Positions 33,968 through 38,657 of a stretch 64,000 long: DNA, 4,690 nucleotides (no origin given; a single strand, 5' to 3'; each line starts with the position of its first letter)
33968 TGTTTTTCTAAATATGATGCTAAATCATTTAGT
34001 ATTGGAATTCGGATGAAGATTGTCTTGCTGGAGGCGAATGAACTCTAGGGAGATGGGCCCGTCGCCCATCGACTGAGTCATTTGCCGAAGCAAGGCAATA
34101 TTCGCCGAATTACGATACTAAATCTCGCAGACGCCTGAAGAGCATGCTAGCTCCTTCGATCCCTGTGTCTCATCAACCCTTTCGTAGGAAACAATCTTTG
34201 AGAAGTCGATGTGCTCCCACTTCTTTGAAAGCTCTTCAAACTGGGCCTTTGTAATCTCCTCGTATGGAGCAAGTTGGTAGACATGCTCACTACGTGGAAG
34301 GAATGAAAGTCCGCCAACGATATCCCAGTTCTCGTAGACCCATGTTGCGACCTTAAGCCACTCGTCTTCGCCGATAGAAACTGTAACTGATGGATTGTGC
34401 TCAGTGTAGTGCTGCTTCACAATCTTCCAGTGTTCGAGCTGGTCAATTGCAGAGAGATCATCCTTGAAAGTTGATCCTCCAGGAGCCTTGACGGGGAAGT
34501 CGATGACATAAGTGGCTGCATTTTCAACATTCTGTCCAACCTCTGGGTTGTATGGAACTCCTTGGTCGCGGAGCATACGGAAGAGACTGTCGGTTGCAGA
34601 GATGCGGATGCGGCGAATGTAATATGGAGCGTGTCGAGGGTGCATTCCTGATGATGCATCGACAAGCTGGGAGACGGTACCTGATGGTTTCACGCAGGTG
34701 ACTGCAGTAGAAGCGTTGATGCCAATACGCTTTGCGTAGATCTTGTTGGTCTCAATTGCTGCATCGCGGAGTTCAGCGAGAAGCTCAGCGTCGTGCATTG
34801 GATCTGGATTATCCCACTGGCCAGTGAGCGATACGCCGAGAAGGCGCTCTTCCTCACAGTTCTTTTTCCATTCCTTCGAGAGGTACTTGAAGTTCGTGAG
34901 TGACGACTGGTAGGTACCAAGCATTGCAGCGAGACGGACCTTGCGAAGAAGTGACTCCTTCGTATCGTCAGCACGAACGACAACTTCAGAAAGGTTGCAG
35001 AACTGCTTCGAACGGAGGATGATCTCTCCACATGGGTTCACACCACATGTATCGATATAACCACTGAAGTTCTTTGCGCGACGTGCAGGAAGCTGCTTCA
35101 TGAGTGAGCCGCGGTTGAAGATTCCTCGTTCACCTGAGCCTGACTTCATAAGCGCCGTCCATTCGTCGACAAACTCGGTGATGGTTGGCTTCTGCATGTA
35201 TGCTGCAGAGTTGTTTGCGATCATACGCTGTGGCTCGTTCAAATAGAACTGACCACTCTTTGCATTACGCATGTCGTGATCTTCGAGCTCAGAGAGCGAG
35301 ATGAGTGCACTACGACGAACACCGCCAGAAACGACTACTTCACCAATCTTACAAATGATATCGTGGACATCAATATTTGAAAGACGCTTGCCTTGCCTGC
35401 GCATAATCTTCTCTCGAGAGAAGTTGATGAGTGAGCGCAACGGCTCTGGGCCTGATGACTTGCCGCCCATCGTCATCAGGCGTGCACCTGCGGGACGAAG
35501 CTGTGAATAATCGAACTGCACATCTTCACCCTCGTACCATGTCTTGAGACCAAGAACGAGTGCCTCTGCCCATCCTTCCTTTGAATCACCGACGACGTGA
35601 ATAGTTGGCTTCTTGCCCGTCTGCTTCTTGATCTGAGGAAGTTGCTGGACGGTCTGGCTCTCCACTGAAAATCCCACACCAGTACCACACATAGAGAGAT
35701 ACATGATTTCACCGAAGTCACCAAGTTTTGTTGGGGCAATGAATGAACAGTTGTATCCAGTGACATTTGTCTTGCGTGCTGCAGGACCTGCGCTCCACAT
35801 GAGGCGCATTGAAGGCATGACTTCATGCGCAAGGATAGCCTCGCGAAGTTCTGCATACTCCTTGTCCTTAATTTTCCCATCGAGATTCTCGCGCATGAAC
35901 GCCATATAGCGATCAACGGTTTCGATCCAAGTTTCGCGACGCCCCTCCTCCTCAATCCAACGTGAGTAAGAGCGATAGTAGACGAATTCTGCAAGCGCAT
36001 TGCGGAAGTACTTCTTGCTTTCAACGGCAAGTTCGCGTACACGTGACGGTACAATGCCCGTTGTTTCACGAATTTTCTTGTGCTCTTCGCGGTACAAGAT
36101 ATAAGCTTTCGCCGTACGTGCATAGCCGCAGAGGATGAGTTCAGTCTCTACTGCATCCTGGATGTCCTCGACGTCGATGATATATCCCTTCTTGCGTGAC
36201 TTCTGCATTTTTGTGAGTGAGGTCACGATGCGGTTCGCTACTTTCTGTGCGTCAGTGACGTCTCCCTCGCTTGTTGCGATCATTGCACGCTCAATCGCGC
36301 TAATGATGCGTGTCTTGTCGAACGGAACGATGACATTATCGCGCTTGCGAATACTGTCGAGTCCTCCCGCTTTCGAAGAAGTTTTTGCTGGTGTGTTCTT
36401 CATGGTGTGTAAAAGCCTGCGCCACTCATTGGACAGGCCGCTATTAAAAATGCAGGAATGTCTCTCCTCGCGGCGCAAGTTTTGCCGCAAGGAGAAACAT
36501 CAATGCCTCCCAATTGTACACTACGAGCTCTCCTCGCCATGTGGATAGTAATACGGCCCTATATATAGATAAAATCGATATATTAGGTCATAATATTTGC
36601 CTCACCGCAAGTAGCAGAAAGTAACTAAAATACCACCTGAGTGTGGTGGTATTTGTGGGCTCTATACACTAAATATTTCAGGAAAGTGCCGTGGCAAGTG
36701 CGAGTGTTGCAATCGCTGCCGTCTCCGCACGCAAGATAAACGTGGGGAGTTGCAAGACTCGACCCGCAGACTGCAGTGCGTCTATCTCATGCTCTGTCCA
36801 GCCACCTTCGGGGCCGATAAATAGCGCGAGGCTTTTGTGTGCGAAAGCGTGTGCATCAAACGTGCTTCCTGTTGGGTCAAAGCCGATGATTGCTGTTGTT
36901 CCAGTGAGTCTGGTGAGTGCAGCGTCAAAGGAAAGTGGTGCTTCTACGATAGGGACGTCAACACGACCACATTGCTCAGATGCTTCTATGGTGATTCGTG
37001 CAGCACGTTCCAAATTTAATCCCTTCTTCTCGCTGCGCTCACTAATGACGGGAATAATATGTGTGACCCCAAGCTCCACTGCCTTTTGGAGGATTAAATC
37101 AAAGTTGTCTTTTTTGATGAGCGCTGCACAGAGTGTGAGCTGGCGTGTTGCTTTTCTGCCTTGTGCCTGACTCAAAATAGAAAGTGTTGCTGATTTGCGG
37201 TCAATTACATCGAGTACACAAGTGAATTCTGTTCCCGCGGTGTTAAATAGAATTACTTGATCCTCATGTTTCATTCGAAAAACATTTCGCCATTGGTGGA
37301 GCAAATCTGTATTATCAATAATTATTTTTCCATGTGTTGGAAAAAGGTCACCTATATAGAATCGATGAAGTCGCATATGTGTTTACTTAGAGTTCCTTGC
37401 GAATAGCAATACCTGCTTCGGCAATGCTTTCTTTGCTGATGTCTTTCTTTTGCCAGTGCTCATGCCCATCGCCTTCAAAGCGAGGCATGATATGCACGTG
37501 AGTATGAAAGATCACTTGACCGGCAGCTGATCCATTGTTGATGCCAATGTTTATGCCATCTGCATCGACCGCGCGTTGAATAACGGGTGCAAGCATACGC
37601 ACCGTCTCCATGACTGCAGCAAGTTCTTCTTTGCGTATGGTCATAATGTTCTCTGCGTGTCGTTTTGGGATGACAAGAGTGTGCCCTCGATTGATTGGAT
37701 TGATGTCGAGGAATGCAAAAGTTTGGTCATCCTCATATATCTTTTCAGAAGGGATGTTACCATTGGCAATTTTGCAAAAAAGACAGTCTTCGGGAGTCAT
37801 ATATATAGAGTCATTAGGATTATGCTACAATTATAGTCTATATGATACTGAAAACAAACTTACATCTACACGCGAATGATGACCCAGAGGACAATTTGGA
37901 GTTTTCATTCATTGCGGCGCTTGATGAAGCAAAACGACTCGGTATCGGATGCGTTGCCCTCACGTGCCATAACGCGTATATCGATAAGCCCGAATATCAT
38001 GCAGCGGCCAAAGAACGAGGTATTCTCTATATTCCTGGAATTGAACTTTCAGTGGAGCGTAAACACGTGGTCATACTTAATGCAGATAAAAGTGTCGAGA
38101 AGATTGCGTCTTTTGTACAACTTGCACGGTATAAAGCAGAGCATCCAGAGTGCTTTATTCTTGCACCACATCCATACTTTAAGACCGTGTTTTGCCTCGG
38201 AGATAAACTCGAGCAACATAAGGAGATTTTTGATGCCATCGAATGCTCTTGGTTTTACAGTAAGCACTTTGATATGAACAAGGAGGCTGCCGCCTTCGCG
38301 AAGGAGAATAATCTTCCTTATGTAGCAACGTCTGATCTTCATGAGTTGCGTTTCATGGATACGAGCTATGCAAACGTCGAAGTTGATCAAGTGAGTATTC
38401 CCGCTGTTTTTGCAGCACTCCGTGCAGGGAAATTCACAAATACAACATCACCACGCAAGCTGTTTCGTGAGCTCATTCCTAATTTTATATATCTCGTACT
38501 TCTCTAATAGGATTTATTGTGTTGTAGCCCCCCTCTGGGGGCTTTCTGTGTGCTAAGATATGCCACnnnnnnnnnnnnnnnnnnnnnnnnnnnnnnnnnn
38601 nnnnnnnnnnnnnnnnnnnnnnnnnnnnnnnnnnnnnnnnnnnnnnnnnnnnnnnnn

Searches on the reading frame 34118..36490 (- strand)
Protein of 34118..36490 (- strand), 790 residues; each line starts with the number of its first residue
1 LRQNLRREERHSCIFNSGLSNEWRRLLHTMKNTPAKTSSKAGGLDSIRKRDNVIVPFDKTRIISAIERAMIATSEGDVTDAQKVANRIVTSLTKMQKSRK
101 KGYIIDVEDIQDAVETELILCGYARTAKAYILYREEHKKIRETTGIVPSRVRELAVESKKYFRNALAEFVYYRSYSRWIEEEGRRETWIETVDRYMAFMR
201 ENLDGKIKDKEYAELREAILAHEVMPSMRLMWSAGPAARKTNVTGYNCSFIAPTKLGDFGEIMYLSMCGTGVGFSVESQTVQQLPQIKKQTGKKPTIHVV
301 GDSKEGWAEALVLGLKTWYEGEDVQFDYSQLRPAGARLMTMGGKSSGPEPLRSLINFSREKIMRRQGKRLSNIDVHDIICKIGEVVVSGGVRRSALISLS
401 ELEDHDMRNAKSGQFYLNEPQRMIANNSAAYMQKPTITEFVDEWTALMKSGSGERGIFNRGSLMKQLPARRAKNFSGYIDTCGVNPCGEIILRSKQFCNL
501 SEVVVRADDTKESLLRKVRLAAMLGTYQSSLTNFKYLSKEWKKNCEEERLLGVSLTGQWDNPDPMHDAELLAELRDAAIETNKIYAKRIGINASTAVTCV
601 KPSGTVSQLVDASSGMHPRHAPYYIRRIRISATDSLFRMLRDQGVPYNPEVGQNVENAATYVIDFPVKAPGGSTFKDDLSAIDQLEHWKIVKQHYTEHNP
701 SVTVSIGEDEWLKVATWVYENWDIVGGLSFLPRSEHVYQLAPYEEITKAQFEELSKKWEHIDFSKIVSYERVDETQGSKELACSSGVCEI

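Call 23: search_protein_families(library=pfam, proteins=[window:34118-36490:-], max_evalue=0.001)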
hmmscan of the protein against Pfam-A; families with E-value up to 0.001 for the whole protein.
window:34118-36490:- (790 aa): 4 families
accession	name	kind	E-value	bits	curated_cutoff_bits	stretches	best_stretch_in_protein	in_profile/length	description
PF03477.21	ATP-cone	-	1.5e-19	70.7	25.8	1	47-139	3-88/88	ATP cone domain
PF17975.6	RNR_Alpha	-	5.7e-11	43.3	26.4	1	158-199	12-53/101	Ribonucleotide reductase alpha domain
PF02867.20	Ribonuc_red_lgC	-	1.2e-05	24.7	23.9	0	588-645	375-435/523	Ribonucleotide reductase, barrel domain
PF21995.1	RNR-II_ins_dom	-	4.2e-05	24.2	27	1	296-354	35-99/107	B12-dependent ribonucleotide reductase, insertion domain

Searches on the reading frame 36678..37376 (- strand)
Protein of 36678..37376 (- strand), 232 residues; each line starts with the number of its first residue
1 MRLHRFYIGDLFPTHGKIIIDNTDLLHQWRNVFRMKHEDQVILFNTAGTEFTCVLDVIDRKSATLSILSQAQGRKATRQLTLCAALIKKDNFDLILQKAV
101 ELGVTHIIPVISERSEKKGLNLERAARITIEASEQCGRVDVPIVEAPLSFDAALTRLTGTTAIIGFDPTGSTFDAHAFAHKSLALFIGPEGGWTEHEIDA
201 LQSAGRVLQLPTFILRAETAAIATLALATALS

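Call 23: search_protein_families(library=pfam, proteins=[window:36678-37376:-], max_evalue=0.001)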
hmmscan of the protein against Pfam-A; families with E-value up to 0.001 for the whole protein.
window:36678-37376:- (232 aa): 2 families
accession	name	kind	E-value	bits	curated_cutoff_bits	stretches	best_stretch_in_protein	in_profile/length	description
PF04452.19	Methyltrans_RNA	-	8e-40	136.6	23.9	1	77-227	4-163/165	RNA methyltransferase domain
PF20260.4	PUA_4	-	1.3e-07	32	23.9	1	30-68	10-48/48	RNA methyltransferase PUA domain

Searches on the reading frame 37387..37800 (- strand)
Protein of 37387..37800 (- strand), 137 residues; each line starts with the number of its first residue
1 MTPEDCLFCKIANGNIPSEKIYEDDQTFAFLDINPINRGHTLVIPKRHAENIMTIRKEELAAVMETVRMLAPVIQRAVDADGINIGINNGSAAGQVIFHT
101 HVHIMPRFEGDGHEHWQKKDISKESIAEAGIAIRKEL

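Call 25: search_protein_families(library=pfam, proteins=[window:37387-37800:-], max_evalue=0.001)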
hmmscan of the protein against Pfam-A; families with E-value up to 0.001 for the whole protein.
window:37387-37800:- (137 aa): 2 families
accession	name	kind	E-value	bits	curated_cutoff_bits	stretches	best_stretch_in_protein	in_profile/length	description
PF01230.28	HIT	-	8.2e-30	103.8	21.5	1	14-109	2-97/98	HIT domain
PF11969.13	DcpS_C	-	6e-17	62.6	24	1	6-111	2-107/114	Scavenger mRNA decapping enzyme C-term binding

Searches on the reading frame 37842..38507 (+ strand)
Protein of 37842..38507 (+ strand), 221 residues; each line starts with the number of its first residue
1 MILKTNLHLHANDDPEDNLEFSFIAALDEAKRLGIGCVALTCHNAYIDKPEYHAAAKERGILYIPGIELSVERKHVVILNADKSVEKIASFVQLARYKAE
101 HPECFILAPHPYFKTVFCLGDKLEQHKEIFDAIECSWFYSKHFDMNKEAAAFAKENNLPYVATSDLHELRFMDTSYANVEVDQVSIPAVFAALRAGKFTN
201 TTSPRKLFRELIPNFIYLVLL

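Call 25: search_protein_families(library=pfam, proteins=[window:37842-38507:+], max_evalue=0.001)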
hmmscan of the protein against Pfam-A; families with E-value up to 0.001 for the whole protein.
window:37842-38507:+ (221 aa): 2 families
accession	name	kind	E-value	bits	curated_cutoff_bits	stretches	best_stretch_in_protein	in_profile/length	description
PF02811.25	PHP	-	6.1e-07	30.3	26.4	1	26-82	20-81/164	PHP domain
PF13263.12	PHP_C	-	4.9e-06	26.4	21.3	1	146-197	4-55/56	PHP-associated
